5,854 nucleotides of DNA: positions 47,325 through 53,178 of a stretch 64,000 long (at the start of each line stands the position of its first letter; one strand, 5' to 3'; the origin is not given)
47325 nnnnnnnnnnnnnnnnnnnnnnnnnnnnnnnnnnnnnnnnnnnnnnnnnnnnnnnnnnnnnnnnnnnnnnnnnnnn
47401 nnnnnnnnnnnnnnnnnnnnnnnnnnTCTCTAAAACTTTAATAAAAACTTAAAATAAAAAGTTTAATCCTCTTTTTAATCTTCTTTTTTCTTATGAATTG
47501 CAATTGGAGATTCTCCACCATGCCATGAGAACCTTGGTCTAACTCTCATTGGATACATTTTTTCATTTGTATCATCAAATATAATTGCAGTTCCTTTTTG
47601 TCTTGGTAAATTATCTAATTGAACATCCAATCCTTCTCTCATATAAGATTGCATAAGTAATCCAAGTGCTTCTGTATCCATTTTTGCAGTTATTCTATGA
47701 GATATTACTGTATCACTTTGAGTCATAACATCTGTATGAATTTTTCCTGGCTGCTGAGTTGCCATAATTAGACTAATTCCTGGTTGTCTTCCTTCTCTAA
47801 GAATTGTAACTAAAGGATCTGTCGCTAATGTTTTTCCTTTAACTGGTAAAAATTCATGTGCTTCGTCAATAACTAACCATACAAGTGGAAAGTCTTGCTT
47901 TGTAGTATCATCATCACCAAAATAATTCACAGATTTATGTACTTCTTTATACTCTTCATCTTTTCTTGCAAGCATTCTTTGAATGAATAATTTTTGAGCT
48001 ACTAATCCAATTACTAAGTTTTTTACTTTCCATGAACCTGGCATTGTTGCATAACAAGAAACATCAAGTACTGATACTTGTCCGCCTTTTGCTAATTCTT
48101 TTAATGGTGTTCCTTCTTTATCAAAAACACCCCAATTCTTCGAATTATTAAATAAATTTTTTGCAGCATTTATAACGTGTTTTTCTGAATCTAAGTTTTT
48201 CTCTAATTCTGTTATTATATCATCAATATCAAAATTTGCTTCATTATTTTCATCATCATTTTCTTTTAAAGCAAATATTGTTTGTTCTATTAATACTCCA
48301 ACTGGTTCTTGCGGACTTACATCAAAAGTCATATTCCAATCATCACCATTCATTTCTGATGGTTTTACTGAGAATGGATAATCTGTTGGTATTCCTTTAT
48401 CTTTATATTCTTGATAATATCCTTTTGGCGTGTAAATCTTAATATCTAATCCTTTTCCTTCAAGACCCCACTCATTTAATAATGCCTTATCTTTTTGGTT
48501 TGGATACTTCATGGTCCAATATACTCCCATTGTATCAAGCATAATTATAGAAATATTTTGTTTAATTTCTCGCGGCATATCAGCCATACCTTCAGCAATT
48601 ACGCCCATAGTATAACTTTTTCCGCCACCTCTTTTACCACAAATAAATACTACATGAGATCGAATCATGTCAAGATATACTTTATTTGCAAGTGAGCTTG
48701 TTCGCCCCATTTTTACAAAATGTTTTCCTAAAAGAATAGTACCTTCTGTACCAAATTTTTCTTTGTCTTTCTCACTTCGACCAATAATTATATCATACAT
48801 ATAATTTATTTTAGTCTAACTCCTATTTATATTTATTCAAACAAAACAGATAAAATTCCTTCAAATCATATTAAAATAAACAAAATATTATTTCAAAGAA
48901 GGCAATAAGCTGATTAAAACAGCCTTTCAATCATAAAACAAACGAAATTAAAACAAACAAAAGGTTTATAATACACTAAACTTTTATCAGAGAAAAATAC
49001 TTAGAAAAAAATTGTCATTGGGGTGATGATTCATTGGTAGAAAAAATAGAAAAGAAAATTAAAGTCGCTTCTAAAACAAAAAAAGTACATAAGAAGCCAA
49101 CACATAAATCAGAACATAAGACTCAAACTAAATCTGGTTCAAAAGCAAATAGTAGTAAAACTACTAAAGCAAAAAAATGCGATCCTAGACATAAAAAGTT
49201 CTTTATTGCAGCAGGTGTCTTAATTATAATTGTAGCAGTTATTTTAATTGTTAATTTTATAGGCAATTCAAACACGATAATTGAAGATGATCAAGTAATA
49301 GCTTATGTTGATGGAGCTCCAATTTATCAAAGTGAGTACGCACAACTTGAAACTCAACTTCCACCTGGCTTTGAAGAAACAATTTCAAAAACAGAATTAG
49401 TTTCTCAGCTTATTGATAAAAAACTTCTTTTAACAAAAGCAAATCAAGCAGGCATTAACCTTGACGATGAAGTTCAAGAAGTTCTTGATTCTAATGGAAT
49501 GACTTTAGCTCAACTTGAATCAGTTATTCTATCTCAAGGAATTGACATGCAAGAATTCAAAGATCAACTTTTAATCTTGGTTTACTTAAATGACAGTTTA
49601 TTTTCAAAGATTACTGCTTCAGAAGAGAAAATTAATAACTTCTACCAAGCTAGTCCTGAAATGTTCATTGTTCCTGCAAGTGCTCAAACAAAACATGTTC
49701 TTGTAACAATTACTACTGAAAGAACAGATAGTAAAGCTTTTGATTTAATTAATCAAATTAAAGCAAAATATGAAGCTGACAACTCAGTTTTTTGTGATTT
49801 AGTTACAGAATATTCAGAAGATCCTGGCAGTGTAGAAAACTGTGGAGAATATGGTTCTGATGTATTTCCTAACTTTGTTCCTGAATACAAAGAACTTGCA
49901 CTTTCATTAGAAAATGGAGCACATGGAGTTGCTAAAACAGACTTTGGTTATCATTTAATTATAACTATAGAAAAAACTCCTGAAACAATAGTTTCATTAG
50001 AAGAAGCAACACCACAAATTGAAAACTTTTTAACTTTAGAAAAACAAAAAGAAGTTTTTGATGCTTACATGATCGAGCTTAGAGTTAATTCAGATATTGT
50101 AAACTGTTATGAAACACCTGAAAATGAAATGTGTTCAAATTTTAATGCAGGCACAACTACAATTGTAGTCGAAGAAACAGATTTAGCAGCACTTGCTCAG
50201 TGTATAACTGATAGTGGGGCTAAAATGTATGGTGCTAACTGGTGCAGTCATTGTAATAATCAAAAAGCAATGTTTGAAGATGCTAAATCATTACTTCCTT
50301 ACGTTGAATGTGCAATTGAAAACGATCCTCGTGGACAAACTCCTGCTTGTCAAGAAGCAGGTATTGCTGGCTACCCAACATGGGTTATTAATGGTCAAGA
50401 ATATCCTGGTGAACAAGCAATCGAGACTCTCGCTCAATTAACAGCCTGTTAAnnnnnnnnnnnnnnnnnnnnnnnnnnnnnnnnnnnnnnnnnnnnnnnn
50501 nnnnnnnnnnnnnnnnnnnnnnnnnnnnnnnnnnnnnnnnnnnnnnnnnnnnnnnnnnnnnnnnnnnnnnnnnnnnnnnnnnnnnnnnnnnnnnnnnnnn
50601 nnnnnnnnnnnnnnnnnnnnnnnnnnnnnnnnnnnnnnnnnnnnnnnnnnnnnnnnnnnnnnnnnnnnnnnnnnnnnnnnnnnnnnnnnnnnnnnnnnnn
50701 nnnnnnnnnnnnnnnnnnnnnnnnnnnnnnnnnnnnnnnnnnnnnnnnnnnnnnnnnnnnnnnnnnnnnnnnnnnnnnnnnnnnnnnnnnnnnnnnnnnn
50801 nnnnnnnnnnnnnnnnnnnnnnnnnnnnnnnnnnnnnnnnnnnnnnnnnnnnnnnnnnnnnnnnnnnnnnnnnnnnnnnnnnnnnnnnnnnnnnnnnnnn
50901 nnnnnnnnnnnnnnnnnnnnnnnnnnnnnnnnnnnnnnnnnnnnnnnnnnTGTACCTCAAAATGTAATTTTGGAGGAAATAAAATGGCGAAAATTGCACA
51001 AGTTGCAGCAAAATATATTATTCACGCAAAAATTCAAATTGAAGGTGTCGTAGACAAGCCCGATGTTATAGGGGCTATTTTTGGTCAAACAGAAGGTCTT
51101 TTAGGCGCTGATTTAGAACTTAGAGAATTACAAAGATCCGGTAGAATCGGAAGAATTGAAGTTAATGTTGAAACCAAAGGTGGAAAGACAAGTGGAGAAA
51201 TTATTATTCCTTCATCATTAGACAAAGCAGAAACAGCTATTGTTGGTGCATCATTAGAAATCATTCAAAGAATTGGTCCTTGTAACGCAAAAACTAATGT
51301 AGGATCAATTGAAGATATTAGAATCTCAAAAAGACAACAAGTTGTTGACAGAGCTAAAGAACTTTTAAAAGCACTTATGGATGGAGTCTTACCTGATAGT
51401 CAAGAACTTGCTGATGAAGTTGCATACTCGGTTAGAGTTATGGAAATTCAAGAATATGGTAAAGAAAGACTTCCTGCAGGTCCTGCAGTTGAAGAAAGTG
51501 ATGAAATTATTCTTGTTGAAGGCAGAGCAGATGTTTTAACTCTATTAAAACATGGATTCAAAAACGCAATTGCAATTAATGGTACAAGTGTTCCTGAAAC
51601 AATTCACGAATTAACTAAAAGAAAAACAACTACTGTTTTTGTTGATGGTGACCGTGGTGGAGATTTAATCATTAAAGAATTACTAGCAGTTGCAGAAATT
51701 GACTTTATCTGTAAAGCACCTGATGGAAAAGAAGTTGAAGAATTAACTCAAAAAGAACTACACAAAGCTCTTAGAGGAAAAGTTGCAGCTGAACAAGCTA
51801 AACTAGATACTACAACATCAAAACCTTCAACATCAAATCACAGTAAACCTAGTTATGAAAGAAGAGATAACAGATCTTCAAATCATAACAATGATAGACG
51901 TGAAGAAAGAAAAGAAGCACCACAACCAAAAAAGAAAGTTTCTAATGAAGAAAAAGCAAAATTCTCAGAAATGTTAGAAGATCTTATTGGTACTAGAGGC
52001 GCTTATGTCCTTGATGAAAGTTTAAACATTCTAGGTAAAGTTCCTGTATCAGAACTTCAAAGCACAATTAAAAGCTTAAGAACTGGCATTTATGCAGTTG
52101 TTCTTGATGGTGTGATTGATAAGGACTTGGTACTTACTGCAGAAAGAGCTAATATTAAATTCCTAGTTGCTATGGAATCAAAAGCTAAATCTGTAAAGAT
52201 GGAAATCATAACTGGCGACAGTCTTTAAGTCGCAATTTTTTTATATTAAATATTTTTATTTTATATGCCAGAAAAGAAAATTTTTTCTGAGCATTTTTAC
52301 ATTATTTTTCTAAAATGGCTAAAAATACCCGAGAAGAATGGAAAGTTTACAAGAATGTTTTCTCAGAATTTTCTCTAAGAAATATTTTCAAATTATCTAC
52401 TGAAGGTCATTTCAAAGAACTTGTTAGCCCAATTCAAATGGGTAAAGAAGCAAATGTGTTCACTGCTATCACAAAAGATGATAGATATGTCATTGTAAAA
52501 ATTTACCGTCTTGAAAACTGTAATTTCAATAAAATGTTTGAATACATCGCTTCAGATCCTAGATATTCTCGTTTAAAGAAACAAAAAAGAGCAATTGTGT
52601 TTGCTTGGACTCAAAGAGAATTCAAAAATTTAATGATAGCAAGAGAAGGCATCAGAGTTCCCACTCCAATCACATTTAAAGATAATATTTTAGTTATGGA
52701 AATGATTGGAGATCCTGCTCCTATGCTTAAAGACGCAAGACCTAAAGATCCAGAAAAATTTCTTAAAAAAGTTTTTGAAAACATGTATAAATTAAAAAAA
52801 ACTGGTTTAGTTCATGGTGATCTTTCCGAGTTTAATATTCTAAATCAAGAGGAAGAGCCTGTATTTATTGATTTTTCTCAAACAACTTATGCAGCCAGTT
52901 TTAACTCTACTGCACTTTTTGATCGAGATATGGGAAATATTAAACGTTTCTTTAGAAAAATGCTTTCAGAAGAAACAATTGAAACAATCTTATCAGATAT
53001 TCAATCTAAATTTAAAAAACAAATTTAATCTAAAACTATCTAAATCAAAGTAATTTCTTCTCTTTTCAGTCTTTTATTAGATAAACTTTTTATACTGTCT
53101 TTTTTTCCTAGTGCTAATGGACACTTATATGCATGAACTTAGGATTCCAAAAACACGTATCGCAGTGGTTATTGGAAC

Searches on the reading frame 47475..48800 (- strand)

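Call 22: search_protein_families(library=pfam, proteins=[window:47475-48800:-])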
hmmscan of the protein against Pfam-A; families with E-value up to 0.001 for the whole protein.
window:47475-48800:- (441 aa): 2 families
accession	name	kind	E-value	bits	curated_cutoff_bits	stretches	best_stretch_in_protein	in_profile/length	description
PF01935.23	DUF87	-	8e-12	46.2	23.2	1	39-248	12-202/220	Helicase HerA, central domain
PF05707.18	Zot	-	0.00021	21.3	20.3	0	308-368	84-145/197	Zonular occludens toxin (Zot)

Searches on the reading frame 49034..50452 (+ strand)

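Call 22: search_protein_families(library=pfam, proteins=[window:49034-50452:+])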
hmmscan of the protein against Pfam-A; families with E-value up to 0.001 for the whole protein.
window:49034-50452:+ (472 aa): 7 families
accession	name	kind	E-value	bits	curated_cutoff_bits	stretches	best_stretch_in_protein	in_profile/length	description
PF13616.12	Rotamase_3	-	5.9e-14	53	22.5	1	214-314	13-115/116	PPIC-type PPIASE domain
PF00639.27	Rotamase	-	2e-09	38.7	21.7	1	221-309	1-93/97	PPIC-type PPIASE domain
PF09312.16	SurA_N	-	6.9e-07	29.9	30.8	1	86-179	10-108/118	SurA N-terminal domain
PF13145.12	Rotamase_2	-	8.9e-06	27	27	1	196-326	2-120/121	PPIC-type PPIASE domain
PF13624.11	SurA_N_3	-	1.9e-05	25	27.2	1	57-178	12-151/162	SurA-like N-terminal domain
PF13623.11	SurA_N_2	-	3.5e-05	24.1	28.5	1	59-156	12-124/145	SurA-like N-terminal domain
PF01323.26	DSBA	-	0.00061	20.1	25.6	0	427-468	147-188/191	DSBA-like thioredoxin domain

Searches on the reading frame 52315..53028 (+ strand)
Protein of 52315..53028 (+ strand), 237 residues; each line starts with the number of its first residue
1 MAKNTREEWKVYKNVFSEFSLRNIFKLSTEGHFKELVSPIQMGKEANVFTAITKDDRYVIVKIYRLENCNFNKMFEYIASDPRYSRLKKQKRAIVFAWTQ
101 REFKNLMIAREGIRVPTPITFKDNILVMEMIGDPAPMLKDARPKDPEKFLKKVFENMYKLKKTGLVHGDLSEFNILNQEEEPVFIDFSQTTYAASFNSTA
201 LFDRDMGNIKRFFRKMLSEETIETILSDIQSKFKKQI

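Call 22: search_protein_families(library=pfam, proteins=[window:52315-53028:+])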
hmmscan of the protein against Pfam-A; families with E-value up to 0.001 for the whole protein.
window:52315-53028:+ (237 aa): 4 families
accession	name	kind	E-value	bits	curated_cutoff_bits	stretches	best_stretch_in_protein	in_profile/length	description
PF01163.29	RIO1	-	5.4e-49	166.8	22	1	47-219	1-180/187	RIO domain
PF19974.5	TCAD9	-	1.4e-05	24.9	40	1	142-191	276-325/429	Ternary complex associated domain 9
PF03109.22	ABC1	-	0.00011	21.9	22.9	0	100-188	117-212/244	ABC1 atypical kinase-like domain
PF01636.29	APH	-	0.00032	21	23.2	0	146-192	147-199/239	Phosphotransferase enzyme family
